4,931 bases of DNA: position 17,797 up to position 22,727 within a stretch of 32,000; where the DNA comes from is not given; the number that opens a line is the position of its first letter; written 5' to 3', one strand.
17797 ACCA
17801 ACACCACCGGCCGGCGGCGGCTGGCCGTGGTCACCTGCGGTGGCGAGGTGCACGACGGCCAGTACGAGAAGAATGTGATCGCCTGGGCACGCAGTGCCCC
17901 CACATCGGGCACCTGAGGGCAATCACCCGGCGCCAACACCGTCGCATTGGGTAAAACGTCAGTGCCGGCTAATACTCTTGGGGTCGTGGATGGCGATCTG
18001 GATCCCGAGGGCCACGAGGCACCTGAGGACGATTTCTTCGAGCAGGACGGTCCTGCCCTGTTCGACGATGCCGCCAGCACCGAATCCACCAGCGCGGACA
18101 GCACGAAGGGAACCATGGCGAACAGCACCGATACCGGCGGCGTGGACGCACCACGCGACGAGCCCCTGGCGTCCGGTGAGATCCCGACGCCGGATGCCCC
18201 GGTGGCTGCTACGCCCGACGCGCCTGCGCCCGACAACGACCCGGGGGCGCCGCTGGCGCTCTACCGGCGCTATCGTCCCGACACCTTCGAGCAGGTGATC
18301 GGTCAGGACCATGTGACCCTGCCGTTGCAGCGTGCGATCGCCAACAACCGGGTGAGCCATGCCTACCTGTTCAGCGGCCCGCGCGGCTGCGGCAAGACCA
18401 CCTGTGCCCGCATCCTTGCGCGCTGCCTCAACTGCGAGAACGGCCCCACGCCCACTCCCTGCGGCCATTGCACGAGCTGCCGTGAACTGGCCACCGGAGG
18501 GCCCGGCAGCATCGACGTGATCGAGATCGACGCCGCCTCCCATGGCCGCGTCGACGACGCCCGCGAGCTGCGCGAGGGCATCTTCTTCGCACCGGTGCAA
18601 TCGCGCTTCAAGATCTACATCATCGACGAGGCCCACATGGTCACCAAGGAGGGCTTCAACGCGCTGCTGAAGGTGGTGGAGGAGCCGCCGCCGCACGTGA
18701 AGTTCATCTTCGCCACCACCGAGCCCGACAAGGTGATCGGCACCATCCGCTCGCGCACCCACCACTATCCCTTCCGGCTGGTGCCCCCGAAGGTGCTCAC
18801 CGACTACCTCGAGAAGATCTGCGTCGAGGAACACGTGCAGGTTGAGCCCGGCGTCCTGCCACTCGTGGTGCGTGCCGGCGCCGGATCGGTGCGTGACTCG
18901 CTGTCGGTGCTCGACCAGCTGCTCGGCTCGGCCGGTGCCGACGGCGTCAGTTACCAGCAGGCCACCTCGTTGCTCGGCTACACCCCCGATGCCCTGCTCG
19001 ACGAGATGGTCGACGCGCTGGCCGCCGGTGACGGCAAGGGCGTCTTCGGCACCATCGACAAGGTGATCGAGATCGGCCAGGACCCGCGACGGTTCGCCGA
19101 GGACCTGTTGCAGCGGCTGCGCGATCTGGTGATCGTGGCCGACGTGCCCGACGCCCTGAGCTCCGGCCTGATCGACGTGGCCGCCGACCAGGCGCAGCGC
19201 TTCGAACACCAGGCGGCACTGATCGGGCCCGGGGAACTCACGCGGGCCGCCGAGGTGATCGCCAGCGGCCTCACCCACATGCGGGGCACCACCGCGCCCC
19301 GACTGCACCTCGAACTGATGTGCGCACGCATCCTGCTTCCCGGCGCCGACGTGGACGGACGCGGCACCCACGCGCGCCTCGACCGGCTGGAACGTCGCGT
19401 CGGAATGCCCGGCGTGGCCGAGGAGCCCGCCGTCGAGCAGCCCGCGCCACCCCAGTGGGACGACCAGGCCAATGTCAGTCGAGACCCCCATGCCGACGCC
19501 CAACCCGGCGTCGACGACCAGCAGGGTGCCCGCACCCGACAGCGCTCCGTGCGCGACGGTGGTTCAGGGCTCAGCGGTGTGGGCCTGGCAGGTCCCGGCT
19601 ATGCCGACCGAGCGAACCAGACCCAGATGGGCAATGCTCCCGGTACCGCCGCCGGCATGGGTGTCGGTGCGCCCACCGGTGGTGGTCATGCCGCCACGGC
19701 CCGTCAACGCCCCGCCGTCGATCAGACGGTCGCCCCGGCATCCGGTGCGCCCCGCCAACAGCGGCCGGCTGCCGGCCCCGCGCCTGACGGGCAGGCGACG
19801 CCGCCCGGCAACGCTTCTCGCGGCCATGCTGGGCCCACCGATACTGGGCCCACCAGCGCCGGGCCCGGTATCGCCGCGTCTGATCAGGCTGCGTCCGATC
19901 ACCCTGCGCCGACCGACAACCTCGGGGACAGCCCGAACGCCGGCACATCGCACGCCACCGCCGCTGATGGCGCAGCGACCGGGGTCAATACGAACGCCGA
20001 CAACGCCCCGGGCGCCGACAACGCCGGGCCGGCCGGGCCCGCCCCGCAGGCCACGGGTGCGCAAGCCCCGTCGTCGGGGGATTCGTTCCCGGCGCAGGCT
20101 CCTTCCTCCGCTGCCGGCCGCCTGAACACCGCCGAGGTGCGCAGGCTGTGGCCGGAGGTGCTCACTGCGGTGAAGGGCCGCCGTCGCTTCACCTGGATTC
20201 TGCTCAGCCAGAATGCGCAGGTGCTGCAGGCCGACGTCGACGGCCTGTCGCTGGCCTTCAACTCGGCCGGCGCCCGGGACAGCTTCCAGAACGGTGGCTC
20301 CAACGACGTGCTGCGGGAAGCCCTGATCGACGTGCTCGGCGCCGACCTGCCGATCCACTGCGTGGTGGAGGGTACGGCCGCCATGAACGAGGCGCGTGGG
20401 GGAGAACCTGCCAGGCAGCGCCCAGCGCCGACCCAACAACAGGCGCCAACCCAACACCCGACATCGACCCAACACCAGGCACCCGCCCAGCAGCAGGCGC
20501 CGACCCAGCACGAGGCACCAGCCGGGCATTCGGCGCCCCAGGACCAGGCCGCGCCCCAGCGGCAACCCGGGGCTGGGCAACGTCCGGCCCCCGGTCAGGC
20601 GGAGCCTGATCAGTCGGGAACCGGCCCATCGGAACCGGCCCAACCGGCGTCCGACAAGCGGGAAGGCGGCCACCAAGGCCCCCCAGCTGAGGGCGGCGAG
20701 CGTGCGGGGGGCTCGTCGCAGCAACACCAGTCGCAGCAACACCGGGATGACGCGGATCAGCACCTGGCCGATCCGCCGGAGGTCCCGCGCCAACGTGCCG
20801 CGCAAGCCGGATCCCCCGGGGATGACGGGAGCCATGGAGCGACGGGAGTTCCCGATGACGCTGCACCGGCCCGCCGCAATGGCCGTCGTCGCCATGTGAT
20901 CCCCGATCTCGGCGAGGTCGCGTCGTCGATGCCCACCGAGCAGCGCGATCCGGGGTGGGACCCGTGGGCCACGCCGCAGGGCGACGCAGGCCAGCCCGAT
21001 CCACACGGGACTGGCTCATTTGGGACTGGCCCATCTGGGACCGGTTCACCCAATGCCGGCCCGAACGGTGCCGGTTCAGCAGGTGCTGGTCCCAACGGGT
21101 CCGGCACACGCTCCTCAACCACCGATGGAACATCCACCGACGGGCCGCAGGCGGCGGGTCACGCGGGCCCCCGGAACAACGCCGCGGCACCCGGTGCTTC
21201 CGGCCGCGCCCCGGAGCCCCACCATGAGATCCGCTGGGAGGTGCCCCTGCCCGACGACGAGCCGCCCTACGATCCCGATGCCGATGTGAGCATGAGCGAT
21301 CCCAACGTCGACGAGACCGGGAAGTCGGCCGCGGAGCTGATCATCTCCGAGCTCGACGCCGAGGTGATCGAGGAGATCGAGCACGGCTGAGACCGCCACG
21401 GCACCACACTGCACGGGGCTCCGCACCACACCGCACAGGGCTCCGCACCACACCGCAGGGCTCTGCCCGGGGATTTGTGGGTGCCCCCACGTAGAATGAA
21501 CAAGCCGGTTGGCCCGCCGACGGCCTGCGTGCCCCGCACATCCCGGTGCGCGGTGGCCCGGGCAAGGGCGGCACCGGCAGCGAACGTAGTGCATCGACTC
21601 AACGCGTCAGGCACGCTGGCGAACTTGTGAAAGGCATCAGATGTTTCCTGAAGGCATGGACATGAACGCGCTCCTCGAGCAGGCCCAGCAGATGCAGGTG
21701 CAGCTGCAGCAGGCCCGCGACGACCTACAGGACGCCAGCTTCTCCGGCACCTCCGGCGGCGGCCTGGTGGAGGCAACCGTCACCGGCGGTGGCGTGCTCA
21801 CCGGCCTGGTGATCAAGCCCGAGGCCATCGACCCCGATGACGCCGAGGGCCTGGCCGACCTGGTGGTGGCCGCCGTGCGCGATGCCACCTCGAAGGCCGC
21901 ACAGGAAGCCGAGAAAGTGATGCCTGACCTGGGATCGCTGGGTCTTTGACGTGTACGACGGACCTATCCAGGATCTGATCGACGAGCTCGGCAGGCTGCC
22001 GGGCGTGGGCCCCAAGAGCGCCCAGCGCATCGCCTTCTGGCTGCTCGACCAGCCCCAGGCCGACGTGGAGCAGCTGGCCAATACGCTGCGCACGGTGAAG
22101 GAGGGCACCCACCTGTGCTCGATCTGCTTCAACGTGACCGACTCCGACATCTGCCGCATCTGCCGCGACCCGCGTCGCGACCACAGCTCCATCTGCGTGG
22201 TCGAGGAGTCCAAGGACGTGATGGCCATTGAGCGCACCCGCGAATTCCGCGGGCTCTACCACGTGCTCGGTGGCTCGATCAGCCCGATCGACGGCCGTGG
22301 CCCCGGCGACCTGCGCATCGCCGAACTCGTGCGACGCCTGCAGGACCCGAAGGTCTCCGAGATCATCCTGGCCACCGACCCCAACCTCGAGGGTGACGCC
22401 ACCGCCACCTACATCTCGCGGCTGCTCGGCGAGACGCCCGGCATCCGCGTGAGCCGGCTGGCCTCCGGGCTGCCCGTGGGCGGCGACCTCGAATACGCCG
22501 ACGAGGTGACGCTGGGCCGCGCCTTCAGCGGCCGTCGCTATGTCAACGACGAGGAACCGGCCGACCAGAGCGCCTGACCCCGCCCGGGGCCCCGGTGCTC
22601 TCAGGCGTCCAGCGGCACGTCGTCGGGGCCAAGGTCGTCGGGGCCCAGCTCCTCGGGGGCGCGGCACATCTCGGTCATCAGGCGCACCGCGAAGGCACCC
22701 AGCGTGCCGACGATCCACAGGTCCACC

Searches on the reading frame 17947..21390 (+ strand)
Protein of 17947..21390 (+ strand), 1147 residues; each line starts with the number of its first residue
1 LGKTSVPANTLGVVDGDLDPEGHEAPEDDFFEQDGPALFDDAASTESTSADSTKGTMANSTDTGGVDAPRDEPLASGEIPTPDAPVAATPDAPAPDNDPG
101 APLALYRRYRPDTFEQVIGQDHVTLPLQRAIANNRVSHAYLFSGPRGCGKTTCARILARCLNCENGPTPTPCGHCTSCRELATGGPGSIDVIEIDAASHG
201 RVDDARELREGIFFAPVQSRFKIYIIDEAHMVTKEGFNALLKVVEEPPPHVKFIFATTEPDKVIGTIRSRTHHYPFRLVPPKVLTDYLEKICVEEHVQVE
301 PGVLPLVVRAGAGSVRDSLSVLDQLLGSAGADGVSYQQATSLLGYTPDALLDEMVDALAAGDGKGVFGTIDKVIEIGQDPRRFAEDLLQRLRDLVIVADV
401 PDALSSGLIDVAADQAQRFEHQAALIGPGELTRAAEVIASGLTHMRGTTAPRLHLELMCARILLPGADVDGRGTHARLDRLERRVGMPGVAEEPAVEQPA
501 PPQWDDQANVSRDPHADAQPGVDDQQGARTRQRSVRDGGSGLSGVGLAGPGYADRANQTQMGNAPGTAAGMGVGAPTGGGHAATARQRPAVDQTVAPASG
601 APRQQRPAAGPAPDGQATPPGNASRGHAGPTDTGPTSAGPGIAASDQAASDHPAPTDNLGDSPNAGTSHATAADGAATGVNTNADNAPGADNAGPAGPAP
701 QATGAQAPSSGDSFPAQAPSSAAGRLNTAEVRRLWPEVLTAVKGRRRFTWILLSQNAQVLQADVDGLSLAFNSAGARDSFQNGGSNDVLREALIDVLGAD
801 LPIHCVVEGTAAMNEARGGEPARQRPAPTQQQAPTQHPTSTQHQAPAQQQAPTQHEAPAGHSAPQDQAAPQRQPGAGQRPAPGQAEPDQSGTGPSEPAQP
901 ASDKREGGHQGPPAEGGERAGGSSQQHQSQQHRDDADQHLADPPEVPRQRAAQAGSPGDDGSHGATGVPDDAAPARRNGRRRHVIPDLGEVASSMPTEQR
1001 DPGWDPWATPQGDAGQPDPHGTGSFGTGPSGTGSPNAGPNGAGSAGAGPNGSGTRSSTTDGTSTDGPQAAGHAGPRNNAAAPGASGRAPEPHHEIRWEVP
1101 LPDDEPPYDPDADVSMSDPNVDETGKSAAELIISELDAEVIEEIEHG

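Call 15: search_protein_families(library=pfam, proteins=[window:17947-21390:+], max_evalue=0.001)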
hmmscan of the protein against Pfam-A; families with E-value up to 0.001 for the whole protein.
window:17947-21390:+ (1147 aa): 6 families
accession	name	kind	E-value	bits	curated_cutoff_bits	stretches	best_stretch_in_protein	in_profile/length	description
PF13177.12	DNA_pol3_delta2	-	1.1e-39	136.4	27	1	120-277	2-158/161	DNA polymerase III, delta subunit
PF00004.35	AAA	-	4.7e-10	40.5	21.2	1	141-271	2-123/131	ATPase family associated with various cellular activities (AAA)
PF22608.2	DNAX_ATPase_lid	-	1e-09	38.5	27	1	286-326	4-44/49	DNA polymerase III clamp loader subunit, ATPase lid domain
PF12169.13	DNA_pol3_gamma3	-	3.5e-09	37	24.4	1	334-462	1-127/143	DNA polymerase III subunits gamma and tau domain III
PF05496.18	RuvB_N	-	5.6e-05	23.4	27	1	110-171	2-67/159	Holliday junction DNA helicase RuvB P-loop domain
PF13401.12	AAA_22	-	7.5e-05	23.5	27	1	141-256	9-121/130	AAA domain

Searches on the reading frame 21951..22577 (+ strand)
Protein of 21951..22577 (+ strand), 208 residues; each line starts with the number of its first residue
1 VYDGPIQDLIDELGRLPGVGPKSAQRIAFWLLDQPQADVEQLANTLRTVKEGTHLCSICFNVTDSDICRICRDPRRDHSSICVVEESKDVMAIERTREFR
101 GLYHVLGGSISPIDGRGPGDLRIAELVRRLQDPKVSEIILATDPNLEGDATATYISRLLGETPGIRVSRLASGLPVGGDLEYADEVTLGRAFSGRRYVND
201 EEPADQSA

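Call 15: search_protein_families(library=pfam, proteins=[window:21951-22577:+], max_evalue=0.001)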
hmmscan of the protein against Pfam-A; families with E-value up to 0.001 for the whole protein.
window:21951-22577:+ (208 aa): 6 families
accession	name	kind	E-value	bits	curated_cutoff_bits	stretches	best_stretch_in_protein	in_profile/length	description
PF13662.12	Toprim_4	-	7e-26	90.7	25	1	80-171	2-85/85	Toprim domain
PF21176.3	RecR_HhH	-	3.5e-19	68.8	27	1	6-48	1-43/45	RecR, helix-hairpin-helix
PF21175.2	RecR_C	-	1.3e-13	50.4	22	1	173-196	1-24/24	RecR, C-terminal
PF01751.28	Toprim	-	2.3e-11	44.2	23.1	1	81-167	2-93/96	Toprim domain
PF02132.21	RecR_ZnF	-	7.7e-08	32.4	22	1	54-73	2-21/21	RecR, Cys4-zinc finger domain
PF00633.29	HHH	-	4e-05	23.7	24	1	6-27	6-27/30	Helix-hairpin-helix motif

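Call 95: list_cluster_members(proteins=[window:21951-22577:+, window:12871-15507:+, window:10219-10506:+])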
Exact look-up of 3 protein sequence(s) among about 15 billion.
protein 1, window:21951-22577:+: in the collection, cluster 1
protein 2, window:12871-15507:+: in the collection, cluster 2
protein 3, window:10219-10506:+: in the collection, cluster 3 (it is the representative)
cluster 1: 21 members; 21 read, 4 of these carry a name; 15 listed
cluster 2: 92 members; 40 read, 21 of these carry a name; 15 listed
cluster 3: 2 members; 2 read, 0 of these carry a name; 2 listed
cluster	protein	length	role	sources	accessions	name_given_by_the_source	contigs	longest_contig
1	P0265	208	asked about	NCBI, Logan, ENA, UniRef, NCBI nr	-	-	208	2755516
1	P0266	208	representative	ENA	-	-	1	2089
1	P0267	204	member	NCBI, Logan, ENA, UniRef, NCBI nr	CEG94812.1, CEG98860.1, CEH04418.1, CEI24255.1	recombination mediator RecR [Propionibacterium freudenreichii] | Recombination protein RecR n=2 Tax=Propionibacterium freudenreichii TaxID=1744 ...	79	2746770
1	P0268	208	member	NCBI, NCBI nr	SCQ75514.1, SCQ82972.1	Recombination protein RecR [Propionibacterium freudenreichii]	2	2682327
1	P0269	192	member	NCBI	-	-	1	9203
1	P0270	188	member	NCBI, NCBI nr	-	-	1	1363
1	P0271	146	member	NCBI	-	-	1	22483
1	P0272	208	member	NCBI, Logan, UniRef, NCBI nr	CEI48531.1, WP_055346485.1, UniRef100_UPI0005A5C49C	recombination mediator RecR [Propionibacterium freudenreichii] | recombination mediator RecR n=1 Tax=Propionibacterium freudenreichii TaxID=1744 ...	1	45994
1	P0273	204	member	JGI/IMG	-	recombination protein RecR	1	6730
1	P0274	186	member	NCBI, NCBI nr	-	-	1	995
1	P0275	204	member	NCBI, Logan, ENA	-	-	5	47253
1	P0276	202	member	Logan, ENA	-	-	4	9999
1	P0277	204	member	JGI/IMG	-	-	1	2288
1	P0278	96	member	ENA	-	-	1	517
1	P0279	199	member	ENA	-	-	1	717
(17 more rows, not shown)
